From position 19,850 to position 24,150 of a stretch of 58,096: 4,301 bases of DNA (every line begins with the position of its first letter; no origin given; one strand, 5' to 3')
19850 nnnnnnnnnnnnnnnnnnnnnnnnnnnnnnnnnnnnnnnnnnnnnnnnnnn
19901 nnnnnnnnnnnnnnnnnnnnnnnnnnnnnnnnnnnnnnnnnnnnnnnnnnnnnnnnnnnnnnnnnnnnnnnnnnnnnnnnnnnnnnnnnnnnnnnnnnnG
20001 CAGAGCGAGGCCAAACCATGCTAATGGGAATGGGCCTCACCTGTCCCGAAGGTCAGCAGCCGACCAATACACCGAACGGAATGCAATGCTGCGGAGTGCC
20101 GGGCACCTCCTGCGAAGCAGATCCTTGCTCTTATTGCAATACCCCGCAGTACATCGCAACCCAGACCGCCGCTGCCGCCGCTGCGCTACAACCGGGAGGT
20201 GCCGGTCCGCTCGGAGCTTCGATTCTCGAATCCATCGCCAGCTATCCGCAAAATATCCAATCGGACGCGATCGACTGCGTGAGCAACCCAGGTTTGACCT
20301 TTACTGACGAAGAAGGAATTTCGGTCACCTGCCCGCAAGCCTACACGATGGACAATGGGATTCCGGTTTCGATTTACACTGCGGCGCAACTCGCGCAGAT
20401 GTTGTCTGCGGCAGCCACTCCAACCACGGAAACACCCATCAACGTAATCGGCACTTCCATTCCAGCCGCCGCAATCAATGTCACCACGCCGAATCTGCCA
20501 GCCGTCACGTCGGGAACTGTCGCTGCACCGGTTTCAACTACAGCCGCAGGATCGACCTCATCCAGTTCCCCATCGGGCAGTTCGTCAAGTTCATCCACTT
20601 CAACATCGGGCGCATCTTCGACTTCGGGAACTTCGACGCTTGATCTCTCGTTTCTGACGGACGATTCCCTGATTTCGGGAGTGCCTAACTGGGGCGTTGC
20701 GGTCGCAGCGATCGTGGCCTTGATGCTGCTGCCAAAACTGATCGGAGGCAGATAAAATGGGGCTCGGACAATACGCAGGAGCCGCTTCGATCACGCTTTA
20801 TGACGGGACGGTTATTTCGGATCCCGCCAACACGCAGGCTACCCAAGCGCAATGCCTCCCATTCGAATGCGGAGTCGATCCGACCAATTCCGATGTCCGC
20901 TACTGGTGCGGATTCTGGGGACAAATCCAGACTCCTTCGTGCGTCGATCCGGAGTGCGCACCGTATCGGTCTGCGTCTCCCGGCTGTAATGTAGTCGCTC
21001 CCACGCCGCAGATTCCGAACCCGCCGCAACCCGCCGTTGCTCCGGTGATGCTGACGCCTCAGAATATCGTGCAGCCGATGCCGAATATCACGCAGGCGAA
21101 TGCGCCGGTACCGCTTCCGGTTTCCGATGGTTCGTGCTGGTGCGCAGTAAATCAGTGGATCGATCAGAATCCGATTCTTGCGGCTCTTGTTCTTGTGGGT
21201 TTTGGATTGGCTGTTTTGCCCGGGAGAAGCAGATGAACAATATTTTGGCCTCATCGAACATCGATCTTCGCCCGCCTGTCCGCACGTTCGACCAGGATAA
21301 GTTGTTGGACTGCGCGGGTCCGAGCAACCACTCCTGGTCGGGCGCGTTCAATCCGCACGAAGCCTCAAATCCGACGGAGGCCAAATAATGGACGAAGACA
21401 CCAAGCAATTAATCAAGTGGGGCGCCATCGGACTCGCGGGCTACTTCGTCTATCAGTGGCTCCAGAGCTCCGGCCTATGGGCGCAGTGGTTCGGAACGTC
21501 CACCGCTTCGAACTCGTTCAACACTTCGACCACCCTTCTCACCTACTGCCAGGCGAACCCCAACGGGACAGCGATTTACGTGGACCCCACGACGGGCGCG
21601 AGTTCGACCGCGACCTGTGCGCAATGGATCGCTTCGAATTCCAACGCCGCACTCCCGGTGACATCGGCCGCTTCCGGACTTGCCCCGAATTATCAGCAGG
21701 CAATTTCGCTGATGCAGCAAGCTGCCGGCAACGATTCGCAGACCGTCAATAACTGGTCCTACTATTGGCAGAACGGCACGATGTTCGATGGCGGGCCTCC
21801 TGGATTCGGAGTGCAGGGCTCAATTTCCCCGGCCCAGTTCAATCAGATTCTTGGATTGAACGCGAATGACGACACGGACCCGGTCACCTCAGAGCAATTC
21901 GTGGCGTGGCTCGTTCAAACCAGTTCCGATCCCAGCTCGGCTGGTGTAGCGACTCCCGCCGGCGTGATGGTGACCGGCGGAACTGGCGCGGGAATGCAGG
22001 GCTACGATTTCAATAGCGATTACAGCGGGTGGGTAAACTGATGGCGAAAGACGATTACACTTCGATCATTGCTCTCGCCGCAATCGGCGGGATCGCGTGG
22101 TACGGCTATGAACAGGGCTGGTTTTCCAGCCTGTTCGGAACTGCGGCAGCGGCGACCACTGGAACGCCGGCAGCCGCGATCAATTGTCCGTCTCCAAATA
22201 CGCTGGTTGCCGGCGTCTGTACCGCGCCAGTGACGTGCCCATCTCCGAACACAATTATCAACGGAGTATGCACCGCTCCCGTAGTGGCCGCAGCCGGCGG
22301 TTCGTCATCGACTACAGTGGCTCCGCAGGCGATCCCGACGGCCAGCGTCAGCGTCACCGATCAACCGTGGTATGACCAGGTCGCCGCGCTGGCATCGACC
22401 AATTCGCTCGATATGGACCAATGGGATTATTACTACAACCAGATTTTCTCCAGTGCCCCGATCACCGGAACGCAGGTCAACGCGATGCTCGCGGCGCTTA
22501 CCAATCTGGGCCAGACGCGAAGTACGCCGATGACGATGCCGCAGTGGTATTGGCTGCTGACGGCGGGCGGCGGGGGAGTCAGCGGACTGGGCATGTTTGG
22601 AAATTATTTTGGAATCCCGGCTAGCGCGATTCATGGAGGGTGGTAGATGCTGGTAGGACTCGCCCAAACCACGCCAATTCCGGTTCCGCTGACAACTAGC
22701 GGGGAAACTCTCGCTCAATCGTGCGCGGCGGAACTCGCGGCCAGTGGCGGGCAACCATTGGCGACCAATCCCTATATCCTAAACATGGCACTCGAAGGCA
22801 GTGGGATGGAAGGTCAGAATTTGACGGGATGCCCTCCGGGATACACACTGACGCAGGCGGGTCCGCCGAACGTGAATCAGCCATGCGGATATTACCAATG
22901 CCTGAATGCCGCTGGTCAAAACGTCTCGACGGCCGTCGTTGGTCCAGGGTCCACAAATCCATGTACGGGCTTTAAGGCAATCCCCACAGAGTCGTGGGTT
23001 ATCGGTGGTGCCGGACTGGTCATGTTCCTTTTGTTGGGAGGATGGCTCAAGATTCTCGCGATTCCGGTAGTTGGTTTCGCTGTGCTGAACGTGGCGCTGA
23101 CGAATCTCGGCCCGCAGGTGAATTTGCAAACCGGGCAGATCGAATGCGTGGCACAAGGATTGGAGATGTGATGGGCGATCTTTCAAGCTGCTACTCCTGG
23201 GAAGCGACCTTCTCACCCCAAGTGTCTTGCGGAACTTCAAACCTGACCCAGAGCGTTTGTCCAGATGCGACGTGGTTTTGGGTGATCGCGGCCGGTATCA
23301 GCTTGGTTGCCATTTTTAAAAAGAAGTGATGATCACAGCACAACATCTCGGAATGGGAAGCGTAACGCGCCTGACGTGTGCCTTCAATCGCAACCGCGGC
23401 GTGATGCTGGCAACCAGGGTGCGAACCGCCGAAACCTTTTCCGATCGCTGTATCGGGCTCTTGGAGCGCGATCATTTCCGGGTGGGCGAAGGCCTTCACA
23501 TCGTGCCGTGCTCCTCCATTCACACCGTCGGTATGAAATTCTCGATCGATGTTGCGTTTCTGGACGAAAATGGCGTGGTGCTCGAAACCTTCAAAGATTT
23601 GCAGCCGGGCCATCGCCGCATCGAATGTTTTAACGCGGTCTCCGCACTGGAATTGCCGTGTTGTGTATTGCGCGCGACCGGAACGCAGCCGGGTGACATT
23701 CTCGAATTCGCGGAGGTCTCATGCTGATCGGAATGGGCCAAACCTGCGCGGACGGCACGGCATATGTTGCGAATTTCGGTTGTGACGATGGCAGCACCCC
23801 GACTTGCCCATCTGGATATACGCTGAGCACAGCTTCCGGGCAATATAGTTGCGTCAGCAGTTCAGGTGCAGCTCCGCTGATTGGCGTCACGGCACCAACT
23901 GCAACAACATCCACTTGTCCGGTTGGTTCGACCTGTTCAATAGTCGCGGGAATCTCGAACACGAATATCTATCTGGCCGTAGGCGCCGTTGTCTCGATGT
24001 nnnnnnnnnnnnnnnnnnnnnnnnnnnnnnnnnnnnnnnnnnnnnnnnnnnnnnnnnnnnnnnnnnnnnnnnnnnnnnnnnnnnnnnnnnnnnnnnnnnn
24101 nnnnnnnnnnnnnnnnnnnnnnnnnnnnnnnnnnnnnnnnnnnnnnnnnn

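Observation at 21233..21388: Intergenic gap filled by a complete F+R hairpin that is also a 51-codon micro-ORF coupled to both neighbours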

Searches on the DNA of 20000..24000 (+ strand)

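Call 9: search_dna_similar(query=window:20000-24000:+, collection=phages, mode=distant)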
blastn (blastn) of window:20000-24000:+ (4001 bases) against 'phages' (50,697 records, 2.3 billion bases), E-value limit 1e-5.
No match.
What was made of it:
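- Tried and rejected: blastn of 20000-24000 against GenBank phages gave no match (call 9).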

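Call 64: search_rna_families(source=window, start=21100, end=21500, threshold=evalue, max_evalue=1)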
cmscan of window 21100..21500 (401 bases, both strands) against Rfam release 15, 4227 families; matches with E-value up to 1: 0.
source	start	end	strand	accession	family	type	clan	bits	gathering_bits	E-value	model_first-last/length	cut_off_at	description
